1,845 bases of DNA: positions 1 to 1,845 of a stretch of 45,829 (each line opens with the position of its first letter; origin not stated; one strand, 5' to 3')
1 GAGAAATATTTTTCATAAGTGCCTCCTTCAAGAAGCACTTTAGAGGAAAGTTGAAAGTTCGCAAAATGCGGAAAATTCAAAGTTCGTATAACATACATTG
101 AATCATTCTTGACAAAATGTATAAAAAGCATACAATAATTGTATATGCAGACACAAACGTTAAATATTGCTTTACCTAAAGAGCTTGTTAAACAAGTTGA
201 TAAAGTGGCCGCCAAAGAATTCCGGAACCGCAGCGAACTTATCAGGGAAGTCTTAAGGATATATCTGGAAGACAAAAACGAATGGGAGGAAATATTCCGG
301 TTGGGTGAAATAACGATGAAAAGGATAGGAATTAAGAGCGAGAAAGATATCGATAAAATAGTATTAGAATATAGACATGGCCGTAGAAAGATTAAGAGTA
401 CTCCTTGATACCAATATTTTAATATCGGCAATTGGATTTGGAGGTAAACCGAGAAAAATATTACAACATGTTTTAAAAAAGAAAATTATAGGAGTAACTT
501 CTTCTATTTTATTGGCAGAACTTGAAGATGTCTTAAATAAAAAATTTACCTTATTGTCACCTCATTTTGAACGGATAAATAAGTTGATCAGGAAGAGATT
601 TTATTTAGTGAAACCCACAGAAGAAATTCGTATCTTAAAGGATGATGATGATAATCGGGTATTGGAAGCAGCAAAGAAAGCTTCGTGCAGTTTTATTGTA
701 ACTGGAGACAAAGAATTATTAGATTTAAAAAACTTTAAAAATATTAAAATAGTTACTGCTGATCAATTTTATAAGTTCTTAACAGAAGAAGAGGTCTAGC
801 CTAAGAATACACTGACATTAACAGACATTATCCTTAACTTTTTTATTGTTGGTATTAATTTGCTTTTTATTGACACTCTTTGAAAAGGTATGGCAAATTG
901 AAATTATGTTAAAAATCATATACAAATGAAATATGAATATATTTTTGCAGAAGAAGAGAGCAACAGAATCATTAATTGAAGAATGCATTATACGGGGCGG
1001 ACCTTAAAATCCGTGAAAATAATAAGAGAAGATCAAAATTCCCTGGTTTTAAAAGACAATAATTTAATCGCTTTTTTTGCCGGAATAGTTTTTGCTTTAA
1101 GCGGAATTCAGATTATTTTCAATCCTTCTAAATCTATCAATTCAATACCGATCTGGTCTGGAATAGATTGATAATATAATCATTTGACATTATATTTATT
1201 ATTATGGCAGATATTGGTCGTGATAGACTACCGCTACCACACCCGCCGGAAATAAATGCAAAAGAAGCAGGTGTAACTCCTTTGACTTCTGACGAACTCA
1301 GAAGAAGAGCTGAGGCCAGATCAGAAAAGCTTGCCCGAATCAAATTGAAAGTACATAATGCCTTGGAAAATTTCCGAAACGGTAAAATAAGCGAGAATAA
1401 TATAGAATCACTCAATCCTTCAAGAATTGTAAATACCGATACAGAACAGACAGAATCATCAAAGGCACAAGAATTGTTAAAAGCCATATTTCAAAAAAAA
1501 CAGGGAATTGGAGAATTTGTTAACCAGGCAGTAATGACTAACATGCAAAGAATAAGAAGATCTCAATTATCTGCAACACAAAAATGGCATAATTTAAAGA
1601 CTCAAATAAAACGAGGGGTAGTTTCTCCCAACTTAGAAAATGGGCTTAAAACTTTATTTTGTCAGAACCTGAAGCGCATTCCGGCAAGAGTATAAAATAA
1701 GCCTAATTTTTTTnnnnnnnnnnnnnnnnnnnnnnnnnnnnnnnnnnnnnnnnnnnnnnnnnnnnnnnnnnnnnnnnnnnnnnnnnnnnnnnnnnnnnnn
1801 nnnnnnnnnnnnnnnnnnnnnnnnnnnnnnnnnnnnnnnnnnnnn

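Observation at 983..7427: Accessory surface/secretion-like island between a TA module and the ribosomal superoperon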

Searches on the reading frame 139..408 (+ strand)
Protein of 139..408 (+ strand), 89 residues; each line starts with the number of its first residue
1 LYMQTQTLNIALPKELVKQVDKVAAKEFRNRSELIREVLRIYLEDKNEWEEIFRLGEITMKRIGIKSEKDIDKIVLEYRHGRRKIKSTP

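Call 3: search_protein_families(library=pfam, proteins=[window:139-408:+], max_evalue=1)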
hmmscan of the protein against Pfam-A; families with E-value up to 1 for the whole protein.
window:139-408:+ (89 aa): 7 families
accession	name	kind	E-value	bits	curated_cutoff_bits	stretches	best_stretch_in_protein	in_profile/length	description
PF01402.27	RHH_1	-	4.9e-09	36.3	20.5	1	8-44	2-38/39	Ribbon-helix-helix protein, copG family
PF15919.11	HicB_lk_antitox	-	0.00022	21.8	27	1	4-37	88-121/123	HicB_like antitoxin of bacterial toxin-antitoxin system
PF19891.5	DUF6364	-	0.012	16.5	27.3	1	6-52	3-45/70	Family of unknown function (DUF6364)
PF12916.12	DUF3834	-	0.02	14.6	22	1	12-89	94-172/202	Protein of unknown function (DUF3834)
PF14078.11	DUF4259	-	0.067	14.5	22.8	1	9-53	78-121/133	Domain of unknown function (DUF4259)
PF07878.17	RHH_5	-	0.078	13.2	26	1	9-35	5-31/43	CopG-like RHH_1 or ribbon-helix-helix domain, RHH_5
PF12260.14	PIP49_C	-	0.26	11.3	25.2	1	1-72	32-108/189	Protein-kinase domain of FAM69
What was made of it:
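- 139..408 (+): RHH (CopG-type) antitoxin. Left flank, not part of the conserved cassette. Pfam RHH_1 E 4.9e-9 (call 3).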

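Call 79: search_protein_families(library=padloc, proteins=[window:139-408:+], max_evalue=0.01)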
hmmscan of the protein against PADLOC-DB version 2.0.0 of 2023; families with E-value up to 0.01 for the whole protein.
window:139-408:+ (89 aa): 0 families

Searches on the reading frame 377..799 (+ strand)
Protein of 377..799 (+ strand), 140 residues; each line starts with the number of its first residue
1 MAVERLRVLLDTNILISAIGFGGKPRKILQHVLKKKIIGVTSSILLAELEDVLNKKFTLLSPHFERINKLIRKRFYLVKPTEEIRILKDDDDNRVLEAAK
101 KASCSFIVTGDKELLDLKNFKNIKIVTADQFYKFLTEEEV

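Call 3: search_protein_families(library=pfam, proteins=[window:377-799:+], max_evalue=1)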
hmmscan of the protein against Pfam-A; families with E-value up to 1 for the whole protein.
window:377-799:+ (140 aa): 6 families
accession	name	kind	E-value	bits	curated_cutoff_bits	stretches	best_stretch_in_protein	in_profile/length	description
PF13470.12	PIN_3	-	1.1e-19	71.7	27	1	7-112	1-114/115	PIN domain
PF01850.27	PIN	-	1.3e-05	26.3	23.6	1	8-88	1-71/120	PIN domain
PF15862.10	Coilin_N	-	0.0039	17.5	32.9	1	45-104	29-85/139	Coilin N-terminus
PF04977.20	DivIC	-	0.004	17.4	28.9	1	50-88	40-78/80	Septum formation initiator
PF24109.1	DUF7384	-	0.094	13.2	27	1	5-116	4-106/153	Family of unknown function (DUF7384)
PF25780.1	TPR_IPO5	-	0.12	13.1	27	1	86-123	89-126/172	IPO5-like, TPR repeats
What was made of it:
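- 377..799 (+): PIN-domain toxin. Left flank, not part of the cassette. Pfam PIN_3 E 1.1e-19 (call 3).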

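Call 79: search_protein_families(library=padloc, proteins=[window:377-799:+], max_evalue=0.01)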
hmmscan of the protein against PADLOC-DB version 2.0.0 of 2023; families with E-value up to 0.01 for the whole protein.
window:377-799:+ (140 aa): 0 families

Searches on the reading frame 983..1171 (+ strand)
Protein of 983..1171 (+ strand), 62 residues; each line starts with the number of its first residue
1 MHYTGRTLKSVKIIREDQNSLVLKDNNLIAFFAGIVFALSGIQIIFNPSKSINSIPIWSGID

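Call 3: search_protein_families(library=pfam, proteins=[window:983-1171:+], max_evalue=1)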
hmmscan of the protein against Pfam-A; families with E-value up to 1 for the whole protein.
window:983-1171:+ (62 aa): 0 families

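Call 4: search_protein_families(library=ncbifam, proteins=[window:983-1171:+], max_evalue=1)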
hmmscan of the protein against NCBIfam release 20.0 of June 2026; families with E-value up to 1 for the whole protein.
window:983-1171:+ (62 aa): 1 family
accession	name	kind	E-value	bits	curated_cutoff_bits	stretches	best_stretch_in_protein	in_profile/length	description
NF033632.1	SLATT_4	domain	0.14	12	55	1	14-53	49-84/154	SLATT domain-containing protein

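Call 79: search_protein_families(library=padloc, proteins=[window:983-1171:+], max_evalue=0.01)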
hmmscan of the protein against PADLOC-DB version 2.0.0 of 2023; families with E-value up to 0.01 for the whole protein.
window:983-1171:+ (62 aa): 0 families

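Call 80: search_protein_families(library=phrogs, proteins=[window:983-1171:+], max_evalue=0.01)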
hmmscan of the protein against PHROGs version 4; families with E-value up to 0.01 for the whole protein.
window:983-1171:+ (62 aa): 0 families

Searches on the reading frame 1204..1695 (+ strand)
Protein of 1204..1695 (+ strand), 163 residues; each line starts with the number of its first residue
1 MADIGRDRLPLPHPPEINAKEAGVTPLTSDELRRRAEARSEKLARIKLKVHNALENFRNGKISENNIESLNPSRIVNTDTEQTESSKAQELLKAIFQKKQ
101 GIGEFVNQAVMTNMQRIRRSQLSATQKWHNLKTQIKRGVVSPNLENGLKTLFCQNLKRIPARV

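Call 3: search_protein_families(library=pfam, proteins=[window:1204-1695:+], max_evalue=1)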
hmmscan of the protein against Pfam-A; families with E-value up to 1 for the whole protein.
window:1204-1695:+ (163 aa): 2 families
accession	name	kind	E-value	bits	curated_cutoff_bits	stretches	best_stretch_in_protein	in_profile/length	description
PF09627.16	PrgU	-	0.02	15.3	25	1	38-77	17-56/106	PrgU-like protein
PF16619.10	SUIM_assoc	-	0.13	12.7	34.1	1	25-53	12-30/60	Unstructured region C-term to UIM in Ataxin3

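Call 4: search_protein_families(library=ncbifam, proteins=[window:1204-1695:+], max_evalue=1)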
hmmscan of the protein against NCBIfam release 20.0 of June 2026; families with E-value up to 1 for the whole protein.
window:1204-1695:+ (163 aa): 1 family
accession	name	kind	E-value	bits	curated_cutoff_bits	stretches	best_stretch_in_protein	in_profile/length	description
TIGR00375.1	TIGR00375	hypoth_equivalog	0.1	12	326.6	1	31-62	330-361/374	TIGR00375 family protein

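Call 79: search_protein_families(library=padloc, proteins=[window:1204-1695:+], max_evalue=0.01)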
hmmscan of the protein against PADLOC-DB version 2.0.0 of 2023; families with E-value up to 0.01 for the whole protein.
window:1204-1695:+ (163 aa): 0 families

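Call 80: search_protein_families(library=phrogs, proteins=[window:1204-1695:+], max_evalue=0.01)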
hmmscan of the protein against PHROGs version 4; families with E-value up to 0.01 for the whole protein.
window:1204-1695:+ (163 aa): 0 families
